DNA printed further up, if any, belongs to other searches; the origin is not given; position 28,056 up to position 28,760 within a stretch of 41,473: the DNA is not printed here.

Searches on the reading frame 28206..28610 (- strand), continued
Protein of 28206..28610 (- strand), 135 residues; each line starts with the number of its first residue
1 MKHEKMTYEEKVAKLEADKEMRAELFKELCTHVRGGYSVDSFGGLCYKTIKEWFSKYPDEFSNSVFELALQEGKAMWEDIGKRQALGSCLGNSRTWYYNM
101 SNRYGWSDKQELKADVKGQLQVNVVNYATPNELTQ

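Call 71: find_encoding_contigs(protein=P0073, flank=1500, max_places=10)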
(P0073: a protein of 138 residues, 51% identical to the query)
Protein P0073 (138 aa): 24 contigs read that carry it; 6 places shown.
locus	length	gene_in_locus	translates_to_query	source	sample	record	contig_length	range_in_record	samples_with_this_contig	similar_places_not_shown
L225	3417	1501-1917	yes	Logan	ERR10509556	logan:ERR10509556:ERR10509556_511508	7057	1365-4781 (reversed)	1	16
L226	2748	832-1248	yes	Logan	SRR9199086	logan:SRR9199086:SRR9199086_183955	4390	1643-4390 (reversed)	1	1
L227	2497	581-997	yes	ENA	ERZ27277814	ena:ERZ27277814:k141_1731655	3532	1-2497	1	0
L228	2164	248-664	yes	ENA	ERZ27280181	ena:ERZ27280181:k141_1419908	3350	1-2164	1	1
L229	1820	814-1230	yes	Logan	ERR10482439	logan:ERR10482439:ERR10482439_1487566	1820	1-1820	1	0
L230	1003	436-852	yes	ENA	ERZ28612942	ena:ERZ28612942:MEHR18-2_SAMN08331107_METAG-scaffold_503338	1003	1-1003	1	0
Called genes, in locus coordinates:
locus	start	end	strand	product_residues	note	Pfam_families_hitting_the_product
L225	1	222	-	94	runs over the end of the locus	-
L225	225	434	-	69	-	-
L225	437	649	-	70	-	-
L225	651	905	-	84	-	-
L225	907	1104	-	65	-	-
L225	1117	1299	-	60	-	-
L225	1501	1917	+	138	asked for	-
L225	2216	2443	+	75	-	-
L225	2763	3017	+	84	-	PF01381:HTH_3, PF13560:HTH_31 (weak)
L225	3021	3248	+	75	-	PF12728:HTH_17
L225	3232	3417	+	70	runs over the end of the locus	-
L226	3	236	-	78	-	?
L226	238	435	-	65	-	-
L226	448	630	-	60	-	-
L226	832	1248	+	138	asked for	-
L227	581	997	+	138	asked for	-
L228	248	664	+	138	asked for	-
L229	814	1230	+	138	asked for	-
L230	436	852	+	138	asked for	-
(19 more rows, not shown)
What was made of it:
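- One lineage has HTH_3 and HTH_17 (excisionase-like) genes just after E (call 71).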

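Call 72: find_encoding_contigs(protein=P0028, flank=1500, max_places=10)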
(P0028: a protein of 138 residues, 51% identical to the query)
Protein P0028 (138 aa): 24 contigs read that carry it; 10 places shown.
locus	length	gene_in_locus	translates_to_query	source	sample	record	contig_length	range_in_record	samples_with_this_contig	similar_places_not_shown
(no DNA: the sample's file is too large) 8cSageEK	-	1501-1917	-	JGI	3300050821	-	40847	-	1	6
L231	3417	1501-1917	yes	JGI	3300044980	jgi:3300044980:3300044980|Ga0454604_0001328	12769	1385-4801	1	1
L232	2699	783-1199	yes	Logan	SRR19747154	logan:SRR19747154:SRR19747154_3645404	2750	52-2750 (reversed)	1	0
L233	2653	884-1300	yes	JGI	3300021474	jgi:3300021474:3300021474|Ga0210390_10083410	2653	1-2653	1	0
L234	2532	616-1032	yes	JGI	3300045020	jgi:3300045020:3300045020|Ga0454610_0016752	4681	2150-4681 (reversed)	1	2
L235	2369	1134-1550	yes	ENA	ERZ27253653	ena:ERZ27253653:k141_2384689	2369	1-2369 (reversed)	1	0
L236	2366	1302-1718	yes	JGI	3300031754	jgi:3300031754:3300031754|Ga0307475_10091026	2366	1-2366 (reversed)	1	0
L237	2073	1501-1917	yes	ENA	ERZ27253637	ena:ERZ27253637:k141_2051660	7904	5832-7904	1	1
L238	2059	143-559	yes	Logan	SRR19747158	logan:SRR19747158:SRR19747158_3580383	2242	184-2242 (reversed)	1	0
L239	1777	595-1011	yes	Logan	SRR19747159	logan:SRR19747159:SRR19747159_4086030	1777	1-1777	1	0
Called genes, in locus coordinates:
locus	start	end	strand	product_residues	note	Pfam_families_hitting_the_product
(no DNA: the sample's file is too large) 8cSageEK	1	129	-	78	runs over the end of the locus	-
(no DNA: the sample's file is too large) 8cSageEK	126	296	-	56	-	-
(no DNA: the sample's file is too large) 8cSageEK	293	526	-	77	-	-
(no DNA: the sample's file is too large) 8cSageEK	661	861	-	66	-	-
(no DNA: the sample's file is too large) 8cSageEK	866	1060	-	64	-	-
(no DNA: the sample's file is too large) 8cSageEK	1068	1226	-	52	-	-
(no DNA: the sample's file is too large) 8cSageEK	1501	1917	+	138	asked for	-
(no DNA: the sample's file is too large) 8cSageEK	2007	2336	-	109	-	-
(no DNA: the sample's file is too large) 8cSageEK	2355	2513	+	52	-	-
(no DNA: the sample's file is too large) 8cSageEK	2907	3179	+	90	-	-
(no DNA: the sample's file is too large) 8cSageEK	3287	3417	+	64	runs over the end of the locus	-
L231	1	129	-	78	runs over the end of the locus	-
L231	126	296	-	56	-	-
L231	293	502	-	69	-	-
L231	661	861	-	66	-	-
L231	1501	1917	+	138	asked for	-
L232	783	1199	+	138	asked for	-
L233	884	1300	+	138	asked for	-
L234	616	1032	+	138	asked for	-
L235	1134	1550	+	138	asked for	-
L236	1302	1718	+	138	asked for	-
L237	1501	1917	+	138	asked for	-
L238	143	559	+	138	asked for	-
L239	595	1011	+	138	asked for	-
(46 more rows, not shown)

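Call 94: find_encoding_contigs(protein=P0085, flank=1500, max_places=10)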
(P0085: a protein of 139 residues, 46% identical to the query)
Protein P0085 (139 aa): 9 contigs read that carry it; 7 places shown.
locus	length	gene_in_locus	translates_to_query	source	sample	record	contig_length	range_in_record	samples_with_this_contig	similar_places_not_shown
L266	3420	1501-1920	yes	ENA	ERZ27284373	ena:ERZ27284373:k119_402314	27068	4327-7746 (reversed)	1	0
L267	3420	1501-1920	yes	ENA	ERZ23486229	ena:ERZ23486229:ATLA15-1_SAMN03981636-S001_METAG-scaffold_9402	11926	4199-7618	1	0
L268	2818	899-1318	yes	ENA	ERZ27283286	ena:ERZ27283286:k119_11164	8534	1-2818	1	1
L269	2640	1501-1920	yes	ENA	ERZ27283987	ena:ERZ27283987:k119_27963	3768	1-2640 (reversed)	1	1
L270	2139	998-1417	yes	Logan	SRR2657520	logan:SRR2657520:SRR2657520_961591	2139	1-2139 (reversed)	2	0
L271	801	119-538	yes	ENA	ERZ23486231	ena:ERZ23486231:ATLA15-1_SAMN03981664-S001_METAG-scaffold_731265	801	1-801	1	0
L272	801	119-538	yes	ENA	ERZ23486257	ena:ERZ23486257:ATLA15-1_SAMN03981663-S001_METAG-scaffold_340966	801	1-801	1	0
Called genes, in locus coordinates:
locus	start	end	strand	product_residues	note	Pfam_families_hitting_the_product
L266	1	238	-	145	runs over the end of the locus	-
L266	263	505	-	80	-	-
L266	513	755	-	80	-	-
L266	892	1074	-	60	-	-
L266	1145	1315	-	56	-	-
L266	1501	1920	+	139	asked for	-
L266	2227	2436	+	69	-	-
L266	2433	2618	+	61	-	-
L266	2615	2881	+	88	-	-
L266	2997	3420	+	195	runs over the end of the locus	-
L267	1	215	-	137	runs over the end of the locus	-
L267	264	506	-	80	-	-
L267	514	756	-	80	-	-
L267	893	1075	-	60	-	-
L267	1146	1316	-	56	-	-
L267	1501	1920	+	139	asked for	-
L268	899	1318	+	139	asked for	-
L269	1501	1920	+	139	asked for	-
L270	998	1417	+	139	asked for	-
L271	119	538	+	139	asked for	-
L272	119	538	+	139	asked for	-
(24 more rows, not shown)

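Call 95: find_encoding_contigs(protein=P0013, flank=1500, max_places=10)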
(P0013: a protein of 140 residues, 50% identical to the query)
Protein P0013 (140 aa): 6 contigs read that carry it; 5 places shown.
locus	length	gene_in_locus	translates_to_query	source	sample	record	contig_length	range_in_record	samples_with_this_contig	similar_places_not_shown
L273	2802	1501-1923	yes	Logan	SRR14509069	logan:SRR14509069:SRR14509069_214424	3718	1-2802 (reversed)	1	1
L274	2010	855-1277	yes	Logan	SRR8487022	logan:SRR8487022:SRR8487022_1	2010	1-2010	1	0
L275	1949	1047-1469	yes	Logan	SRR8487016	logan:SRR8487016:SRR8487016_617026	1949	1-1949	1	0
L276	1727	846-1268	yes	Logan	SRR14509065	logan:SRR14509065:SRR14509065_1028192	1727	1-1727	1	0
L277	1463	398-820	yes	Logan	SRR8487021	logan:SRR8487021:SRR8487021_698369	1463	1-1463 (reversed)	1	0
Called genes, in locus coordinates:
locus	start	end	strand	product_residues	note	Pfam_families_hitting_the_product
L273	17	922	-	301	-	PF02899:Phage_int_SAM_1, PF00589:Phage_integrase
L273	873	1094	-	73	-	-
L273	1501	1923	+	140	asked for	-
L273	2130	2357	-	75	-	-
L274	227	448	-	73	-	-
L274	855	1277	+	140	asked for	-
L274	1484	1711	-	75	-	-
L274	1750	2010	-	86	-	?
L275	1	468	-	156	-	?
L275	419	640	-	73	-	-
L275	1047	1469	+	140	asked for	-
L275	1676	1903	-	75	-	-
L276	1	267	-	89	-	?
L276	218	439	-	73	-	-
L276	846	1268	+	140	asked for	-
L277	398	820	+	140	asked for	-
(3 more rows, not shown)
